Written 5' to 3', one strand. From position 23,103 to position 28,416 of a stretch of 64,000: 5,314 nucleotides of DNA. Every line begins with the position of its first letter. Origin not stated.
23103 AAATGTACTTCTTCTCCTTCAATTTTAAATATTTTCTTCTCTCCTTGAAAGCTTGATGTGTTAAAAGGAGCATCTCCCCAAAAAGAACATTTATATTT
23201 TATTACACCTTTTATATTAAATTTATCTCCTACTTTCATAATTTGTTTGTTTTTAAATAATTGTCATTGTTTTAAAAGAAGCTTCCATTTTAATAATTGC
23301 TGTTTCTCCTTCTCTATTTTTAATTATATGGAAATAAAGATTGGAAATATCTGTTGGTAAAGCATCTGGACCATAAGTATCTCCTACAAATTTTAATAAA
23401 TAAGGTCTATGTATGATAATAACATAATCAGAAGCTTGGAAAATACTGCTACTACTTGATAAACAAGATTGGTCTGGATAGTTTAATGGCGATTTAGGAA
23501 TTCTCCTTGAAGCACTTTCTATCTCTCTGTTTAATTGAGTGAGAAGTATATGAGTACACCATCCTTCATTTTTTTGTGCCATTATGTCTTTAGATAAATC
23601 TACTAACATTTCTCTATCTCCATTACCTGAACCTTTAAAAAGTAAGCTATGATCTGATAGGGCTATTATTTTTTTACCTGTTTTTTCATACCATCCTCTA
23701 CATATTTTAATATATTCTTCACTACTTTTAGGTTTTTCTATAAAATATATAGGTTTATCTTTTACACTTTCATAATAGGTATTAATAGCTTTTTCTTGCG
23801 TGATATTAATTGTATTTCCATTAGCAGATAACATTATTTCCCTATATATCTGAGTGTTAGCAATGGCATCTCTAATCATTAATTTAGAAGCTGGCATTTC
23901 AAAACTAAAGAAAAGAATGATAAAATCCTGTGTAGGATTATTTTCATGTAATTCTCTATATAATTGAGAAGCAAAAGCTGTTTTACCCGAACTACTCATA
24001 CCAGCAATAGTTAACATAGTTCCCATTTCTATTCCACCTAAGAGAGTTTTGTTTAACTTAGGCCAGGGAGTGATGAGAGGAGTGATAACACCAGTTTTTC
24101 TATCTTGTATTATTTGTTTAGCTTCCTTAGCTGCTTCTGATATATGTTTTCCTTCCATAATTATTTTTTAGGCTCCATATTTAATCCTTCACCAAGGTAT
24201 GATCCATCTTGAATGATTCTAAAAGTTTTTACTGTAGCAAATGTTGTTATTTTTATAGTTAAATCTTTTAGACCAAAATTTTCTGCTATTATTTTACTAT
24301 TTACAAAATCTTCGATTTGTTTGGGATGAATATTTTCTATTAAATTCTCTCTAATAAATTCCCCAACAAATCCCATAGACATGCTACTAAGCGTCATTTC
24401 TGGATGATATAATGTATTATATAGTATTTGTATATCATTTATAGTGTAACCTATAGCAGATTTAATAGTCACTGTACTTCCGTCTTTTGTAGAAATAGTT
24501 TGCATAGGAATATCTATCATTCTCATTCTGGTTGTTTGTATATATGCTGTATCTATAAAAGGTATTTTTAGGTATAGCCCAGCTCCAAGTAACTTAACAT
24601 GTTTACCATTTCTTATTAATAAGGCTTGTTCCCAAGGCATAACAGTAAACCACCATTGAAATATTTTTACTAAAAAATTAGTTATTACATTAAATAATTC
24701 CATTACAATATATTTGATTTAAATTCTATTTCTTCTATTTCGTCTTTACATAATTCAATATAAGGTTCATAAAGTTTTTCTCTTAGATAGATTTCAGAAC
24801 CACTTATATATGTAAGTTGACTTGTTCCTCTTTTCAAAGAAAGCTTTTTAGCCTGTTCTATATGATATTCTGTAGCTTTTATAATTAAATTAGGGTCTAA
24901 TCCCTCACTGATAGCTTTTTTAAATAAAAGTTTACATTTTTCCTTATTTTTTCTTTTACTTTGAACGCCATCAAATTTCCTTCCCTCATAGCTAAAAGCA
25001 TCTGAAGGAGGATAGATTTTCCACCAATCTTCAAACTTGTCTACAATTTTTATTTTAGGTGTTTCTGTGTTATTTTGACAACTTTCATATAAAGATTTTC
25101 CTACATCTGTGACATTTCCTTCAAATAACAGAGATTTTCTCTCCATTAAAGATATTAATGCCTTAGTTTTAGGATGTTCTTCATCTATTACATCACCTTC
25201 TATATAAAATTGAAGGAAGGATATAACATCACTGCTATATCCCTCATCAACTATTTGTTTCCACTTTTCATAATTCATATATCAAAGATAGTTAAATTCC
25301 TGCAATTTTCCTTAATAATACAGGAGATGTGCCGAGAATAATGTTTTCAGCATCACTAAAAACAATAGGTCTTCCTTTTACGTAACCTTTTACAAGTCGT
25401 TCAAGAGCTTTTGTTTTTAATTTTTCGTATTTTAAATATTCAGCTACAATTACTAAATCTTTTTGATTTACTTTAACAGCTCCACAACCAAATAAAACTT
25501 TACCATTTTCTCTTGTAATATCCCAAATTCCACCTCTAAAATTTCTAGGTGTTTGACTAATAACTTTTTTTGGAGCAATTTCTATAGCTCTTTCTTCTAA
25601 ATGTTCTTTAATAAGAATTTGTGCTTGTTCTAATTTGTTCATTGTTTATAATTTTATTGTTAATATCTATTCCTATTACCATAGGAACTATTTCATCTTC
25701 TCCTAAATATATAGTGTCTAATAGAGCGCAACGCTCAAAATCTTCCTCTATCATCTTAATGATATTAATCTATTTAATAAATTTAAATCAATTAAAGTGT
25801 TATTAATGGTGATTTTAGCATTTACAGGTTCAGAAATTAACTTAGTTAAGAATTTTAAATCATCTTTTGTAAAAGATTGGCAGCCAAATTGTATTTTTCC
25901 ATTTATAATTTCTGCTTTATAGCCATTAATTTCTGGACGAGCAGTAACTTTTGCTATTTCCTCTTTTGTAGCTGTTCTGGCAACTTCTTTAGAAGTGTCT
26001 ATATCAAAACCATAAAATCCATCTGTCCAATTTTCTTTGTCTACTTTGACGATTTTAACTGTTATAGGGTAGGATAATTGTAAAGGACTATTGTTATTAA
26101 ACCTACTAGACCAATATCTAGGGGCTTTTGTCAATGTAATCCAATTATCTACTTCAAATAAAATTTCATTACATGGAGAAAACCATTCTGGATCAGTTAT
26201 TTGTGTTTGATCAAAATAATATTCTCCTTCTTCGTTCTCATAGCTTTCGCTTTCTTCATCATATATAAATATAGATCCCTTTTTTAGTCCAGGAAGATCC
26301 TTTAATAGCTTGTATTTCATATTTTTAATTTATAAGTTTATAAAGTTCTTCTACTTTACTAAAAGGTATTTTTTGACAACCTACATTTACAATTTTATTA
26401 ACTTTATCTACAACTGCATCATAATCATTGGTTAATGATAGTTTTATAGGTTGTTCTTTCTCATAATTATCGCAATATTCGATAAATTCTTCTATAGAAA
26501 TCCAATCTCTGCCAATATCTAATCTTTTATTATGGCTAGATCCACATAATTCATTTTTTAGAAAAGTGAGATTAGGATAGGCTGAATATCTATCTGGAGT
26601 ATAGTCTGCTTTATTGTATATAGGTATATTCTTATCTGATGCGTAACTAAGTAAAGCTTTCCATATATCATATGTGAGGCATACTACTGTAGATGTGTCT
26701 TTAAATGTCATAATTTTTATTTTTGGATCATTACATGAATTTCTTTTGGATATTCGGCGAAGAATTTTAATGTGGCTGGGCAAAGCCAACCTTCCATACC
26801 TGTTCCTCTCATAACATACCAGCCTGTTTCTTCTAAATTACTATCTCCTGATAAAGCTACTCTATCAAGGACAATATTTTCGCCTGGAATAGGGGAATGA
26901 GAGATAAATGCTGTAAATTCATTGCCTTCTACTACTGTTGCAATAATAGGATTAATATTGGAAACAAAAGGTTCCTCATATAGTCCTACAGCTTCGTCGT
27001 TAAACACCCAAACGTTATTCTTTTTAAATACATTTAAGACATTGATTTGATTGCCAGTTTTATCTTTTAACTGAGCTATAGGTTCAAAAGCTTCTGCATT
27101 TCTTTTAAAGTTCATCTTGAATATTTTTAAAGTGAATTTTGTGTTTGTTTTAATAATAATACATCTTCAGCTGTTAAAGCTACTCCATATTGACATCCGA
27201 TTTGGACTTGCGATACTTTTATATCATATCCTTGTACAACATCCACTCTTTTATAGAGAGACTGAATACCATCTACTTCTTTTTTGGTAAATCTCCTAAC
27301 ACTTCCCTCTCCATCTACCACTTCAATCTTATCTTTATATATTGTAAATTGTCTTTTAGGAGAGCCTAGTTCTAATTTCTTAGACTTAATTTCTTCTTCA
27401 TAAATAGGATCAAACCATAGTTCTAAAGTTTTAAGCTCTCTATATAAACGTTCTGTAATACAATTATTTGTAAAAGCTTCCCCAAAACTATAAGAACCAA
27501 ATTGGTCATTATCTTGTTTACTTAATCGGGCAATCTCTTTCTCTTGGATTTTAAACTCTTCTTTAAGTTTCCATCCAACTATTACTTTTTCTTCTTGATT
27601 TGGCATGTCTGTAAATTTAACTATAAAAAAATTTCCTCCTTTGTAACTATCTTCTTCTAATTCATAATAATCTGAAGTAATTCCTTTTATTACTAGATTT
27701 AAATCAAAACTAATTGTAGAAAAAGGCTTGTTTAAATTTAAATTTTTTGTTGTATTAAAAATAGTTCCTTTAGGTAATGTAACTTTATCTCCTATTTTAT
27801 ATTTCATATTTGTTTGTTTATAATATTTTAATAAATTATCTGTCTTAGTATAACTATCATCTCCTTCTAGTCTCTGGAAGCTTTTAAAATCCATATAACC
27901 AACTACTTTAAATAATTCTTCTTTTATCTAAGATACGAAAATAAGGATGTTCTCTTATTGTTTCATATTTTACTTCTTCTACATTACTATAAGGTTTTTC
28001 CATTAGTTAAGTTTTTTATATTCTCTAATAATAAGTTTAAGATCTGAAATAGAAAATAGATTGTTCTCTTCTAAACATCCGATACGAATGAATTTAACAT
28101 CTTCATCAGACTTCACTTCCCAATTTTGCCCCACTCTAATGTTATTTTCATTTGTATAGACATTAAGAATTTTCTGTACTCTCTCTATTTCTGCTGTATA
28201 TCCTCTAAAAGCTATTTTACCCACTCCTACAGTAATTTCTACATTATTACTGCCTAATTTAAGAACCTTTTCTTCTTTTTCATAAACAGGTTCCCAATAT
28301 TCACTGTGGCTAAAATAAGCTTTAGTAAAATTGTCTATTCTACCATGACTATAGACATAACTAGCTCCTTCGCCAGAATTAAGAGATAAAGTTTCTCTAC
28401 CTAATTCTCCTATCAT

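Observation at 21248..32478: Six-member paralogous protein family sharing a ~50-100-aa C-terminal domain (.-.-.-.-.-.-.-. … I/F-G-C) with highly divergent N-termini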

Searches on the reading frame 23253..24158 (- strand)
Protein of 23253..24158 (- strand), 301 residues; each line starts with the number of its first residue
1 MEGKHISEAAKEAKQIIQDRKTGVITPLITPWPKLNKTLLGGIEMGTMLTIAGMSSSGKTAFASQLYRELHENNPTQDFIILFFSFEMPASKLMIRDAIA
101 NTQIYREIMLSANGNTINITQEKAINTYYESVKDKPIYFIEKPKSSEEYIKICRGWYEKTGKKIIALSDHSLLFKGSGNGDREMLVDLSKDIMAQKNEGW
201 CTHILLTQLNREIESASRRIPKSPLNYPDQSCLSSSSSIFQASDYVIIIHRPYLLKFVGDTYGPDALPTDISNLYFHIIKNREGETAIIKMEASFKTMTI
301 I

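Call 18: search_protein_families(library=pfam, proteins=[window:23253-24158:-], max_evalue=0.001)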
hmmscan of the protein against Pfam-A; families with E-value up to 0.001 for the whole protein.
window:23253-24158:- (301 aa): 1 family
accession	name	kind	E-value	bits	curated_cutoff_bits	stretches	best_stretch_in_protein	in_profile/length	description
PF03796.21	DnaB_C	-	4.2e-24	85.8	27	1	34-294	8-247/255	DnaB-like helicase C terminal domain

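Call 74: search_dna_similar(query=window:23253-24158:-, collection=phages, mode=protein, max_rows=8, max_evalue=0.00001)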
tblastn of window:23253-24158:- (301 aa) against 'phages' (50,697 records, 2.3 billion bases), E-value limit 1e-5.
Records with a match: 164; places in all: 164; records where one place covers at least 80% of the query: 132.
Best place of each record, by identity: <60% 164.
By first word of the organism name: Mycobacterium 68; uncultured 27; Acinetobacter 22; Pseudomonas 13; Bordetella 7; Bacteriophage 5; Listeria 4; Ralstonia 4; Streptomyces 2; Akkermansia 2; and 9 more.
By host as written in the record: Mycobacterium smegmatis mc2 155 44; - 37; Mycobacterium smegmatis mc#155 12; Acinetobacter baumannii 11; Bordetella avium 7; Mycobacterium smegmatis mc2155 7; Pseudomonas aeruginosa 4; Listeria monocytogenes 4; and 28 more.
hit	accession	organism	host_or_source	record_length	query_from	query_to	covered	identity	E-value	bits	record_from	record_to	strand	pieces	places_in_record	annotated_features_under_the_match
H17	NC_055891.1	uncultured phage cr60_1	human feces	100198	4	301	99%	38.9%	1e-46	173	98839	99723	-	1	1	DNA helicase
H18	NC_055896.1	uncultured phage cr113_1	human feces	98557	4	301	99%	38.9%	2e-45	170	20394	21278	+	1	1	DNA helicase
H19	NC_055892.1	uncultured phage cr109_1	human feces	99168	4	301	99%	38.9%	2e-45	170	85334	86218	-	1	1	DNA helicase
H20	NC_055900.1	uncultured phage cr125_1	human feces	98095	1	301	100%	37.4%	6e-41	156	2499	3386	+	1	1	DNA helicase | segregation and condensation protein B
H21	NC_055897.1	uncultured phage cr114_1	human feces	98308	1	301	100%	37.0%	2e-40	155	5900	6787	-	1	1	DNA helicase | segregation and condensation protein B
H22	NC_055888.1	uncultured phage cr52_1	human feces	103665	4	301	99%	37.2%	2e-42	161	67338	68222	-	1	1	DNA helicase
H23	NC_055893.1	uncultured phage cr4_1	human feces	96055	4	301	99%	37.1%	4e-44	166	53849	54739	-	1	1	DNA helicase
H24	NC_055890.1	uncultured phage cr56_1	human feces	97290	4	301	99%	36.9%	3e-43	163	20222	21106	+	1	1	DNA helicase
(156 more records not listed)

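Call 75: get_annotated_region(hit=H18, flank=7000)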
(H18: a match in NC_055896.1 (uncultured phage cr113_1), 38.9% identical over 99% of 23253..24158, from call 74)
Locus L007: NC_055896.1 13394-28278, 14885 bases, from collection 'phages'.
description: CrAssphage cr113_1, complete genome.
organism: uncultured phage cr113_1 (NCBI taxid 2772087)
taxonomy: Viruses; Duplodnaviria; Heunggongvirae; Uroviricota; Caudoviricetes; Crassvirales; Suoliviridae; Loutivirinae; Buchavirus; Buchavirus coli
host: -; source: human feces; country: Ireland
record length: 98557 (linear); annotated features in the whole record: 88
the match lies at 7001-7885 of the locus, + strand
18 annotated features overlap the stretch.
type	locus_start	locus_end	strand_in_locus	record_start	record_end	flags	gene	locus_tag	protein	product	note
CDS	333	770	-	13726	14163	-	-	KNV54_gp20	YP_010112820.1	hypothetical protein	gp_76652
CDS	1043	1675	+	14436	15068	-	-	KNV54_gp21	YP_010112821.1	hypothetical protein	gp_76653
CDS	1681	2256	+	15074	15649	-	-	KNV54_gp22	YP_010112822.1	hypothetical protein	gp_76654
CDS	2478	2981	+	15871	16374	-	-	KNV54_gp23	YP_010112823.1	hypothetical protein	gp_76655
CDS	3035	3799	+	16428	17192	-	-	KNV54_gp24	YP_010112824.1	hypothetical protein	gp_76656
CDS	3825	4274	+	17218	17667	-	-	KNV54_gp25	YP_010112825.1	hypothetical protein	gp_76657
CDS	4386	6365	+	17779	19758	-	-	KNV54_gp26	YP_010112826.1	DNA polymerase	gp_76658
CDS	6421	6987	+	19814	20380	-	-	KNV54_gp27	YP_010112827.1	segregation and condensation protein B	gp_76659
CDS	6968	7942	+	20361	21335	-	-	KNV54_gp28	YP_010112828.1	DNA helicase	gp_76660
CDS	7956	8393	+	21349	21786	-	-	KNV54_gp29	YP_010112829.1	hypothetical protein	gp_76661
CDS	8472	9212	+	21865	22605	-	-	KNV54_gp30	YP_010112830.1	flagella-related protein H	gp_76662; AAA domain, phage P-loop domain, flagella-related protein H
CDS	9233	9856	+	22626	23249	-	-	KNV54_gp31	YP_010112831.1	hypothetical protein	gp_76663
CDS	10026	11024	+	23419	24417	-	-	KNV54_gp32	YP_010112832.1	DNA primase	gp_76664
CDS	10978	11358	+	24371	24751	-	-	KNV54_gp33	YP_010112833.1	Holliday junction resolvase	gp_76665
CDS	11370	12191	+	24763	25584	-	-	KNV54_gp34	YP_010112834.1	ATPase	gp_76666; proteasome (non-ATPase regulatory subunit)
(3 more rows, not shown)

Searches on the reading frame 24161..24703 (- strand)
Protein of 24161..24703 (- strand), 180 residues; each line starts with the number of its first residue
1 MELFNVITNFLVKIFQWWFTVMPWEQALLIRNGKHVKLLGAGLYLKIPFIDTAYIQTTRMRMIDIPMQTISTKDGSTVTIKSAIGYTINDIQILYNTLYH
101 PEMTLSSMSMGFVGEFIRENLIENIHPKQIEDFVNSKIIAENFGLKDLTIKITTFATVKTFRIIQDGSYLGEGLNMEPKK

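Call 18: search_protein_families(library=pfam, proteins=[window:24161-24703:-], max_evalue=0.001)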
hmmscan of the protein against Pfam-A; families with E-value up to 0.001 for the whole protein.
window:24161-24703:- (180 aa): 1 family
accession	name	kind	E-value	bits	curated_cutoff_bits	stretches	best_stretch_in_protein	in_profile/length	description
PF01145.31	Band_7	-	6.8e-14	52.7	23.6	1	20-135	2-113/176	SPFH domain / Band 7 family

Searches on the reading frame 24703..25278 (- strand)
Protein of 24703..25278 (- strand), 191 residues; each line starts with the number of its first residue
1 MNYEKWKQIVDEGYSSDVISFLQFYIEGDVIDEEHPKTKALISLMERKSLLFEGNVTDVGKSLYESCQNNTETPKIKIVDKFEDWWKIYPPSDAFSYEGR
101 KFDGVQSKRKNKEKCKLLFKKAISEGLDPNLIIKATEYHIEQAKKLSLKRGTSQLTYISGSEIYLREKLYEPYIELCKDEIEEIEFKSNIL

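Call 18: search_protein_families(library=pfam, proteins=[window:24703-25278:-], max_evalue=0.001)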
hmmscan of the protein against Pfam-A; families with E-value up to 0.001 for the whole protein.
window:24703-25278:- (191 aa): 0 families

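Call 67: search_protein_families(library=phrogs, proteins=[window:24703-25278:-], max_evalue=0.001)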
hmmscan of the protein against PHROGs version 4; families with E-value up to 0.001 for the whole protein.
window:24703-25278:- (191 aa): 0 families

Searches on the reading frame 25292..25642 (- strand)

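Call 4: search_protein_families(library=pfam, proteins=[window:25292-25642:-], max_evalue=1)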
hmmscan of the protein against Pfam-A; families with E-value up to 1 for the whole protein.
window:25292-25642:- (116 aa): 0 families

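Call 5: search_protein_families(library=phrogs, proteins=[window:25292-25642:-], max_evalue=0.1)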
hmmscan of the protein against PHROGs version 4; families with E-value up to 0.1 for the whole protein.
window:25292-25642:- (116 aa): 1 family
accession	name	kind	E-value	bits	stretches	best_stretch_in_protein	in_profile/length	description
phrog_14222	-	unknown function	0.051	14.8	1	53-101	15-63/111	-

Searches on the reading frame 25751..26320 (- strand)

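Call 4: search_protein_families(library=pfam, proteins=[window:25751-26320:-], max_evalue=1)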
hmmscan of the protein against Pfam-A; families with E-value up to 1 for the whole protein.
window:25751-26320:- (189 aa): 2 families
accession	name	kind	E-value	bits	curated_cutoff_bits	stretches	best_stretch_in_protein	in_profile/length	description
PF24132.1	DUF7399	-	0.099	13.5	27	1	1-35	3-37/134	Family of unknown function (DUF7399)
PF18152.6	DAHP_snth_FXD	-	0.12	12.7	27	1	115-143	7-35/67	DAHP synthase ferredoxin-like domain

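Call 5: search_protein_families(library=phrogs, proteins=[window:25751-26320:-], max_evalue=0.1)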
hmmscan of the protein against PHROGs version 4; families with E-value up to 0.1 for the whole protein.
window:25751-26320:- (189 aa): 2 families
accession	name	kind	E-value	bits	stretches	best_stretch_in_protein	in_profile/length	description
phrog_5408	-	unknown function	0.026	15.5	1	84-130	5-41/70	-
phrog_34714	-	unknown function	0.054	13.8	1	90-182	66-155/244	-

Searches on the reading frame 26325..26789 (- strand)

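Call 4: search_protein_families(library=pfam, proteins=[window:26325-26789:-], max_evalue=1)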
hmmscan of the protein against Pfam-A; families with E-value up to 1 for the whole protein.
window:26325-26789:- (154 aa): 2 families
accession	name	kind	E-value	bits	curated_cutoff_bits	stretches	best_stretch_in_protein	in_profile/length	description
PF17600.7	DUF5496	-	0.05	14.1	27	1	26-65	2-41/87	Family of unknown function (DUF5496)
PF17452.7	YnfE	-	0.096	13.4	25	1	104-151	34-78/78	Uncharacterized YnfE-like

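Call 5: search_protein_families(library=phrogs, proteins=[window:26325-26789:-], max_evalue=0.1)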
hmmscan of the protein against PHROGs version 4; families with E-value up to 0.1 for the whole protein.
window:26325-26789:- (154 aa): 0 families

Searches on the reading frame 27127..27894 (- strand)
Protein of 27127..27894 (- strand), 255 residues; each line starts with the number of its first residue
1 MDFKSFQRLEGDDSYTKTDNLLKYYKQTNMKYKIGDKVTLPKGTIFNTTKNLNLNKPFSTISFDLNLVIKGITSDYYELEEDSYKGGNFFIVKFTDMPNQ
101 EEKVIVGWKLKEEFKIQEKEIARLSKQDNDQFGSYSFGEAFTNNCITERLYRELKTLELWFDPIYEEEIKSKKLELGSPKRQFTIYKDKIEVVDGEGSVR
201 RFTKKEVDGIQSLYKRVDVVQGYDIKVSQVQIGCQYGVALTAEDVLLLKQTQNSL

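Call 4: search_protein_families(library=pfam, proteins=[window:27127-27894:-], max_evalue=1)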
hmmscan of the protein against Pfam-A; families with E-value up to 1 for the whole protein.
window:27127-27894:- (255 aa): 0 families

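Call 5: search_protein_families(library=phrogs, proteins=[window:27127-27894:-], max_evalue=0.1)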
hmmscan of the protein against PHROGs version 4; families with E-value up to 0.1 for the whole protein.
window:27127-27894:- (255 aa): 1 family
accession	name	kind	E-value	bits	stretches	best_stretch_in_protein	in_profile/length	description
phrog_28319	-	unknown function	0.086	12.9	0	175-235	261-321/342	-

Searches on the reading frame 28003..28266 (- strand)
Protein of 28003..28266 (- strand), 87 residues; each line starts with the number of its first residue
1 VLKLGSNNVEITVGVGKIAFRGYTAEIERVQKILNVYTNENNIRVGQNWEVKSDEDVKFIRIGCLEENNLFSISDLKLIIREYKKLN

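Call 48: find_related_loci(query=A5, collection=viral_contigs, flank=10000)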
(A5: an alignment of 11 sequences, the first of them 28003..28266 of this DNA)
Query A5 (87 aa) in viral_contigs; peptide patterns used: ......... (x = any residue, [..] = any of these).
22 stretches matched a pattern; 1 encode a relative of the query (tblastn E <= 1e-3); 1 distinct loci.
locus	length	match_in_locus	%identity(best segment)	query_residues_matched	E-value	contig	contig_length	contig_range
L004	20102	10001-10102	56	53-86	3e-9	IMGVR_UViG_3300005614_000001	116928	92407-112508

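Call 49: find_related_loci(query=A5, collection=genome_contigs, flank=8000)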
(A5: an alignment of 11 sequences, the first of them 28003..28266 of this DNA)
Query A5 (87 aa) in genome_contigs; peptide patterns used: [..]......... (x = any residue, [..] = any of these).
23 stretches matched a pattern, but none encodes a relative of the query by tblastn (E <= 1e-3).
